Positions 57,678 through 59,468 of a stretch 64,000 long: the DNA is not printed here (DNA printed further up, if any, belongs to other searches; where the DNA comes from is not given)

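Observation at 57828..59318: Single polypeptide fusing an L,D-transpeptidase to a serine D,D-carboxypeptidase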

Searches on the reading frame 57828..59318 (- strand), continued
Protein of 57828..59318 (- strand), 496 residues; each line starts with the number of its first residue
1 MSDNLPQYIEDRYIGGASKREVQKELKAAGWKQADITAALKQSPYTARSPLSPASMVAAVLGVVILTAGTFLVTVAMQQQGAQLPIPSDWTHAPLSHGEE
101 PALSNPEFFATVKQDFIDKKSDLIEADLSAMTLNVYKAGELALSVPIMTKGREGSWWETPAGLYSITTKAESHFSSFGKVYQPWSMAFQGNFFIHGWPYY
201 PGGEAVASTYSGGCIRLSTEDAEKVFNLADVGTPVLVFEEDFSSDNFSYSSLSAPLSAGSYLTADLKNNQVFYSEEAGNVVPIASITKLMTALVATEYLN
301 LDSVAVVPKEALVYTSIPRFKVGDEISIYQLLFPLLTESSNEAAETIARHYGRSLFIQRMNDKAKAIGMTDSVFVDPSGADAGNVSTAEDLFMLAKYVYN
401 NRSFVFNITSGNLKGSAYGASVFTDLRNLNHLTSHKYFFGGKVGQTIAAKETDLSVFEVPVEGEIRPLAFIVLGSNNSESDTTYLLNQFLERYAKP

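Call 14: search_solved_structures(query=A1, max_evalue=0.001, show_alignments=3)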
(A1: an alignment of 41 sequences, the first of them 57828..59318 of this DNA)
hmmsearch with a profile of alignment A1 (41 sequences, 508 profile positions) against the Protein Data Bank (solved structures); distinct sequences matched with E-value up to 0.001: 42.
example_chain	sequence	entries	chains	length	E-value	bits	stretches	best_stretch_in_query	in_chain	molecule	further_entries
3mfd_A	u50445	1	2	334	7e-31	110.7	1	265-507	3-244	D-alanyl-D-alanine carboxypeptidase dacB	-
6muq_A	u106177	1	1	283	4.8e-30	108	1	268-488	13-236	Murein-DD-endopeptidase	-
6azi_A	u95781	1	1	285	3e-27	98.8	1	264-407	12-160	D-alanyl-D-alanine endopeptidase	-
4k91_A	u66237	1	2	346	1.6e-20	76.5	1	267-411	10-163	D-ala-D-ala-carboxypeptidase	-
5zqa_A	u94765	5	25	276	8.5e-20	74.2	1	268-500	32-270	Lmo2812 protein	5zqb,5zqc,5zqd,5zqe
4p0m_A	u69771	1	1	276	1.2e-19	73.7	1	271-465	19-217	D-alanyl-D-alanine carboxypeptidase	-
4ppr_A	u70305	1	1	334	1.6e-19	73.3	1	268-466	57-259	Penicillin-binding protein DacB1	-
4rye_A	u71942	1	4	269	4e-19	72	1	271-465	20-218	D-alanyl-D-alanine carboxypeptidase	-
6osu_A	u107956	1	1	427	3.4e-18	68.9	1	266-413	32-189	D-alanyl-D-alanine carboxypeptidase (Penicillin binding protein) family protein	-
5ty7_A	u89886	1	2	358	1.1e-16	63.9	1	283-399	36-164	Penicillin-binding protein 4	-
5tw8_A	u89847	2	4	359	1.1e-16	63.9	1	283-399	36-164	Penicillin-binding protein 4 | Penicillin binding protein 4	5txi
6c39_A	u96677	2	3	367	1.2e-16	63.8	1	283-399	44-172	Serine-type D-Ala-D-Ala carboxypeptidase | Penicillin-binding protein 4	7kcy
5tw4_A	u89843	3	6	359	1.3e-16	63.6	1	283-399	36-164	Penicillin-binding protein 4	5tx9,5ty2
7kcv_A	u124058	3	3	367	1.4e-16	63.6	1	283-398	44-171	Penicillin-binding protein 4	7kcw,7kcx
6c3k_A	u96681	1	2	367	1.4e-16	63.5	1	283-399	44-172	Penicillin-binding protein 4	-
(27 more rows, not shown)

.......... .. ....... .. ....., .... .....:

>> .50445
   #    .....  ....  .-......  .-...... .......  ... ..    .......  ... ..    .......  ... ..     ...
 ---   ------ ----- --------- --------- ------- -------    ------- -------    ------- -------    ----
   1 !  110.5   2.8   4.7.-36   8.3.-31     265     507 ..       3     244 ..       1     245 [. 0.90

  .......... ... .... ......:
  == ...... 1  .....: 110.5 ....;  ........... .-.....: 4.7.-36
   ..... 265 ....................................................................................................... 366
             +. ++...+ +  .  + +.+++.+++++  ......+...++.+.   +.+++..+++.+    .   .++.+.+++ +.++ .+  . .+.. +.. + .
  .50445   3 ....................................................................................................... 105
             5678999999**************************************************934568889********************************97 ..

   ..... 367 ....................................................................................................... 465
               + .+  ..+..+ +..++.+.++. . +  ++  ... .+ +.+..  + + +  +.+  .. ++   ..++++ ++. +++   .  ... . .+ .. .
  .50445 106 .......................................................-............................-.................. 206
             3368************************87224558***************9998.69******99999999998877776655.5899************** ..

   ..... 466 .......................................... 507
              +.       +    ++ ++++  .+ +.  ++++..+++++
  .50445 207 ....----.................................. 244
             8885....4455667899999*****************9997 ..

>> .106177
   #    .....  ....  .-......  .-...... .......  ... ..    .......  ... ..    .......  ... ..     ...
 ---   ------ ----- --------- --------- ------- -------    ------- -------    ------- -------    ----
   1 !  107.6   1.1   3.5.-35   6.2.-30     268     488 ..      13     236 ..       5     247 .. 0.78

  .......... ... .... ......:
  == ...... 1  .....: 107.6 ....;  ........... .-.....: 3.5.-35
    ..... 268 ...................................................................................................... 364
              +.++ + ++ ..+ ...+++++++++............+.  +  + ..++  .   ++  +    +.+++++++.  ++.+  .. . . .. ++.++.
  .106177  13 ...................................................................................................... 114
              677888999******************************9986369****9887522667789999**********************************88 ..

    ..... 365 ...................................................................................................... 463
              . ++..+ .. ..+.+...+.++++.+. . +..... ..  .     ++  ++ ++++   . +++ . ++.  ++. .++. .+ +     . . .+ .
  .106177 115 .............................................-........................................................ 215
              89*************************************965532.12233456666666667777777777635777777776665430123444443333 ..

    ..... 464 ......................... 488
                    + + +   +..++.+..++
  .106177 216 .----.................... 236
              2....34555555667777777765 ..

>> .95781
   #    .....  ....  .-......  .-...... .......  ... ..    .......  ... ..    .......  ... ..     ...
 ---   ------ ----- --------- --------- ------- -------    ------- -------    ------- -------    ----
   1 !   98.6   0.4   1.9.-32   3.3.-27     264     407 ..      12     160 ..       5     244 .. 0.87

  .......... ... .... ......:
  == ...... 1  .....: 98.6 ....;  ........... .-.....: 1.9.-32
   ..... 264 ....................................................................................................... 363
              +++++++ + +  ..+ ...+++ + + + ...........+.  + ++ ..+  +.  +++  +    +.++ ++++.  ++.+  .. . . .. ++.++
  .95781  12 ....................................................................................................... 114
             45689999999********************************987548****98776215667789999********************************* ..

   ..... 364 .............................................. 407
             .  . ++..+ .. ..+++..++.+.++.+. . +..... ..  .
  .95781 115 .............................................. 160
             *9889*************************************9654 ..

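Call 17: find_related_loci(query=A1, collection=genome_contigs, flank=8000)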
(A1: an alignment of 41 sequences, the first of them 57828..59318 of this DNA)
Query A1 (496 aa) in genome_contigs; peptide patterns used: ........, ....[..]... (x = any residue, [..] = any of these).
302 stretches matched a pattern; 252 encode a relative of the query (tblastn E <= 1e-3); the best 80 are kept; 80 distinct loci.
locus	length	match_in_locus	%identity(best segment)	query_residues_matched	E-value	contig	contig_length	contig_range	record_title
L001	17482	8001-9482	92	1-496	0e+0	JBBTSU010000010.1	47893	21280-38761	MAG: Patescibacteria group bacterium isolate H41-bin080 H41_bin080_000000000010, whole genome shotgun sequence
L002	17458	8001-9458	71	5-495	0e+0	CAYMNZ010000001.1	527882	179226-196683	MAG TPA_asm: uncultured Candidatus Saccharibacteria bacterium isolate SRP128246_co1_424 genome assembly, contig: NODE_4_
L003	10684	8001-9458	71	5-495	0e+0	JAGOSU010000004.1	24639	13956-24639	MAG: Candidatus Paceibacterota bacterium isolate Gw_Eff_bin_347 Gw_Eff_3955_length_24639_cov_8.221524, whole genome shot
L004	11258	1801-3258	70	5-495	0e+0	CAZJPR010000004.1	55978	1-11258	MAG TPA_asm: uncultured Candidatus Saccharibacteria bacterium isolate SRP342105_co1_233 genome assembly, contig: NODE_71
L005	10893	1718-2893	67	97-488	7e-176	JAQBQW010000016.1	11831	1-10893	MAG: Parcubacteria group bacterium isolate RYN_383 scaffold_1262406, whole genome shotgun sequence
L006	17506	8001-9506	56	5-489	1e-175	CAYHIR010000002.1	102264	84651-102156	MAG TPA_asm: uncultured Candidatus Saccharibacteria bacterium isolate ERP119705_co13_437 genome assembly, contig: NODE_2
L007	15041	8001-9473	57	16-493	3e-175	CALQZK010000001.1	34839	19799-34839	MAG: Candidatus Nomurabacteria bacterium isolate MaH-04nov19-97 genome assembly, contig: MaH-04nov19-C2839, whole genome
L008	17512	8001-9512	54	5-495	7e-173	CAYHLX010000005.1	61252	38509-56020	MAG TPA_asm: uncultured Candidatus Saccharibacteria bacterium isolate ERP119705_co13_651 genome assembly, contig: NODE_5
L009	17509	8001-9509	54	5-495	2e-174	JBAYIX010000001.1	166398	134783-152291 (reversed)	MAG: Candidatus Paceibacterota bacterium isolate SO_2016_GW1_41 scaffold00185_OW334_2016, whole genome shotgun sequence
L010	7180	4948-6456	54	5-491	6e-170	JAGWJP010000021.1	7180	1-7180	MAG: Patescibacteria group bacterium isolate REEB140 contig-150_14472, whole genome shotgun sequence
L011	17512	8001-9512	53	5-496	1e-168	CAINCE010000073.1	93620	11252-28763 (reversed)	uncultured bacterium isolate KR5_bin-306 genome assembly, contig: bin-306:73/77, whole genome shotgun sequence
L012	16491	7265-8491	62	84-491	2e-168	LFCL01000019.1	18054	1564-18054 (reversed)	MAG: Parcubacteria bacterium C7867-002 C7867_00674, whole genome shotgun sequence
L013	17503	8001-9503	53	5-493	2e-168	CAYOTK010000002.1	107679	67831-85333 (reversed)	MAG TPA_asm: uncultured Candidatus Saccharibacteria bacterium isolate SRP278252_co2_142 genome assembly, contig: NODE_24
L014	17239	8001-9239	60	83-494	2e-167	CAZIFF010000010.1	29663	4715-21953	MAG TPA_asm: uncultured Candidatus Saccharibacteria bacterium isolate SRP286056_co1_522 genome assembly, contig: NODE_17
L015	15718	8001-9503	52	5-493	3e-166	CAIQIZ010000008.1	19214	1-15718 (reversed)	uncultured bacterium isolate AM-2014_bin-3837 genome assembly, contig: bin-3837:08/31, whole genome shotgun sequence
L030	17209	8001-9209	57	91-493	3e-153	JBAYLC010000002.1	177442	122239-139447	MAG: Candidatus Paceibacterota bacterium isolate SO_2016_GW1_94 scaffold00170_OW334_2016, whole genome shotgun sequence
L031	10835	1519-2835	53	48-486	4e-153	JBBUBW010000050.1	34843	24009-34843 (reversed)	MAG: Patescibacteria group bacterium isolate H43-bin006_1 H43_bin006_1_000000000050, whole genome shotgun sequence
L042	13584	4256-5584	53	53-494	2e-149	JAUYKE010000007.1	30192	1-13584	MAG: Candidatus Colwellbacteria bacterium isolate C24_metabat.bin.18 C24_k141_40198, whole genome shotgun sequence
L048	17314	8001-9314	52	57-493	4e-148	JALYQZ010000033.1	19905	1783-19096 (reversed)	MAG: bacterium isolate MDV bin76 SD1454-56_k127_287004, whole genome shotgun sequence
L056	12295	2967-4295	52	53-494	8e-145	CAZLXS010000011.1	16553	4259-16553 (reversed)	MAG TPA_asm: uncultured Candidatus Saccharibacteria bacterium isolate SRP342105_co3_229 genome assembly, contig: NODE_30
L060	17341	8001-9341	53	52-493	1e-143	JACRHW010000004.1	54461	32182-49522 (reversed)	MAG: Parcubacteria group bacterium isolate NC_groundwater_1787_Pr3_B-0.1um_42_26 SR-2_scaffold_141_1249341, whole genome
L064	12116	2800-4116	53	59-493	1e-143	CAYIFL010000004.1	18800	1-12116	MAG TPA_asm: uncultured Candidatus Saccharibacteria bacterium isolate ERP119705_co18_686 genome assembly, contig: NODE_3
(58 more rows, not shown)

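Call 25: predict_structure(alignment_id=A1)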
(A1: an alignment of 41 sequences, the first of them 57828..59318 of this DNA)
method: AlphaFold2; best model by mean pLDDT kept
length: 496 residues; sequences in the alignment: 41
mean_pLDDT: 84.1   pTM: 0.70
mean pLDDT of the five models: 84.1, 82.7, 82.5, 80.7, 79.3
residues with pLDDT >= 90: 257; 70-90: 162; 50-70: 48; < 50: 29
segments of 3 or more residues with pLDDT < 50: 81-102, 243-249
pLDDT, mean of each block of 10 residues (from residue 1): 78 90 94 90 66 75 89 73 40 39 58 86 91 95 92 63 87 83 89 89 81 82 97 84 46 87 84 90 96 86 92 87 95 94 96 94 87 96 96 89 85 67 89 92 95 95 87 97 94 74
secondary structure, 60 per line:
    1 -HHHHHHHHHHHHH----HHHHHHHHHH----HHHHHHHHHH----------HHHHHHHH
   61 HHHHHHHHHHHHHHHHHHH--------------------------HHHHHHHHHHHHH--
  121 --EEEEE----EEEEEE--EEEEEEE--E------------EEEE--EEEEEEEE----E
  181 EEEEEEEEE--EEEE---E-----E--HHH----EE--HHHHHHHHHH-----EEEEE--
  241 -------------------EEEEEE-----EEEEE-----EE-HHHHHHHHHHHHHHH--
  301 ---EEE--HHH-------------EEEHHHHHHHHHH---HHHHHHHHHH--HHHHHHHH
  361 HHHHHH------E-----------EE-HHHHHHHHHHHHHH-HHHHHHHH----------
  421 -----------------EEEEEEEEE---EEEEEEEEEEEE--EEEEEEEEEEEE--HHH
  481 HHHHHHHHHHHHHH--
elements in order: H2-14 H19-28 H33-42 H53-79 H106-118 E123-127 E132-137 E140-146 E162-165 E168-175 E180-189 E192-195 H219-228 E234-238 E260-265 E271-275 H284-298 E304-306 E325-327 H328-337 H341-350 H353-366 H388-401 H403-410 E438-446 E450-461 E464-475 H478-494

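Call 30: fold_search(model_id=the predicted structure, library=pdb)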
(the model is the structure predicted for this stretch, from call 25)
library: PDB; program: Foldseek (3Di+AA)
matches with E <= 10: 963; with E <= 0.001: 435
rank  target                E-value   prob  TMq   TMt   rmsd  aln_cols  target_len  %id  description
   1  6muq                  2.0e-17  1.00  0.42  0.76   4.2       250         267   31  1.67 Angstrom Resolution Crystal Structure of Murein-DD-endopeptidase from Yersinia enterocolitica. (released 2018-10-31)
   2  3mfd_A                3.0e-17  1.00  0.43  0.64   2.9       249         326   29  The Structure of the Beta-lactamase superfamily domain of D-alanyl-D-alanine carboxypeptidase from Bacillus subtilis (released 2010-05-19)
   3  6azi                  4.0e-17  1.00  0.41  0.76   4.5       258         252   31  1.75 Angstrom Resolution Crystal Structure of D-alanyl-D-alanine Endopeptidase from Enterobacter cloacae in Complex with (released 2017-10-04)
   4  3mfd_B                5.9e-17  1.00  0.43  0.67   3.2       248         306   28  The Structure of the Beta-lactamase superfamily domain of D-alanyl-D-alanine carboxypeptidase from Bacillus subtilis (released 2010-05-19)
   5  4ppr                  4.6e-16  1.00  0.44  0.71   4.3       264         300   24  Crystal structure of Mycobacterium tuberculosis D,D-peptidase Rv3330 in complex with meropenem (released 2014-11-05)
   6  4rye_A                1.1e-15  1.00  0.43  0.78   3.7       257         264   27  The crystal structure of D-ALANYL-D-ALANINE CARBOXYPEPTIDASE from Mycobacterium tuberculosis H37Rv (released 2015-01-28)
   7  4p0m                  1.8e-15  1.00  0.43  0.78   3.2       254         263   26  Crystal structure of an evolved putative penicillin-binding protein homolog, Rv2911, from Mycobacterium tuberculosis (released 2014-03-12)
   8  5zqb_A                4.3e-15  1.00  0.41  0.78   3.6       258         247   29  Crystal Structure of Penicillin-Binding Protein D2 from Listeria monocytogenes in the Penicillin G bound form (released 2018-07-25)
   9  5zqa                  4.5e-15  1.00  0.42  0.80   3.4       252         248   28  Crystal Structure of Penicillin-Binding Protein D2 from Listeria monocytogenes in the apo form (released 2018-07-25)
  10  5zqe_C                6.0e-15  1.00  0.42  0.80   3.2       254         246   30  Crystal Structure of Penicillin-Binding Protein D2 from Listeria monocytogenes in the Cefuroxime bound form (released 2018-07-25)
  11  6osu                  9.9e-15  1.00  0.42  0.50   7.3       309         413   23  Crystal Structure of the D-alanyl-D-alanine carboxypeptidase DacD from Francisella tularensis (released 2019-05-15)
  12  5zqc_A                1.0e-14  1.00  0.41  0.80   3.5       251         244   30  Crystal Structure of Penicillin-Binding Protein D2 from Listeria monocytogenes in the Ampicillin bound form (released 2018-08-01)
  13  3it9_A                1.7e-14  1.00  0.42  0.59   4.0       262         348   23  Crystal structure of Penicillin-Binding Protein 6 (PBP6) from E. coli in apo state (released 2009-10-20)
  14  5zqc_B                1.9e-14  1.00  0.41  0.80   3.3       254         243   29  Crystal Structure of Penicillin-Binding Protein D2 from Listeria monocytogenes in the Ampicillin bound form (released 2018-08-01)
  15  4k91_A                2.3e-14  1.00  0.43  0.61   2.8       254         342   25  Crystal structure of Penicillin-Binding Protein 5 (PBP5) from Pseudomonas aeruginosa in apo state (released 2013-09-25)
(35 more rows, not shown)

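Call 32: search_protein_representatives(protein=window:57828-59318:-)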
Query: 496 residues. Proteins with E-value up to 0.001 (for the whole library): 20826; up to 1e-10: 6529; up to 1e-30: 504. The best 150 are listed.
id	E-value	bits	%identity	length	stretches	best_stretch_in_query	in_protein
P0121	2.6e-128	445.5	49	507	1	83-490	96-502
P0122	7.1e-125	434.2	48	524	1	25-494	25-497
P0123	3.7e-124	431.9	50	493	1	57-494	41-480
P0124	5.0e-124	431.4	51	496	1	95-490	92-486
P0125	1.5e-119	416.6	50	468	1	82-487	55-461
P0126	4.6e-119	415.1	48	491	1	80-488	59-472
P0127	2.1e-118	412.9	56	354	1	145-489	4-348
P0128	2.4e-118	412.7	54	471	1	95-450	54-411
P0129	6.9e-116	404.6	49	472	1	83-493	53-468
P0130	4.5e-114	398.6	53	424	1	99-489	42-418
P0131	7.6e-114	397.9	50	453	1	93-486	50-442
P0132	1.6e-113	396.8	46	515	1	21-487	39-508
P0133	7.8e-112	391.2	50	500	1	108-480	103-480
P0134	1.0e-111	390.8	44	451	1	80-488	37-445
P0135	1.2e-111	390.5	46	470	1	91-489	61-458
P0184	2.1e-84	300.8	45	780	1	119-487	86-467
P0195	1.1e-82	295.1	45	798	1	119-483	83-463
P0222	3.8e-77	276.9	39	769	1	57-486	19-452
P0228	3.2e-74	267.2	43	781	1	121-485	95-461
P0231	9.7e-74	265.6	36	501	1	50-494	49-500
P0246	9.2e-71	255.8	36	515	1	114-493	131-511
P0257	1.8e-69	251.6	38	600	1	108-493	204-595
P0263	7.7e-68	246.2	40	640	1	133-479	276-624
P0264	1.9e-67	244.9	35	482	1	52-492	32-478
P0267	2.8e-67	244.3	34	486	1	41-493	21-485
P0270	7.8e-67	242.9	38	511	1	114-490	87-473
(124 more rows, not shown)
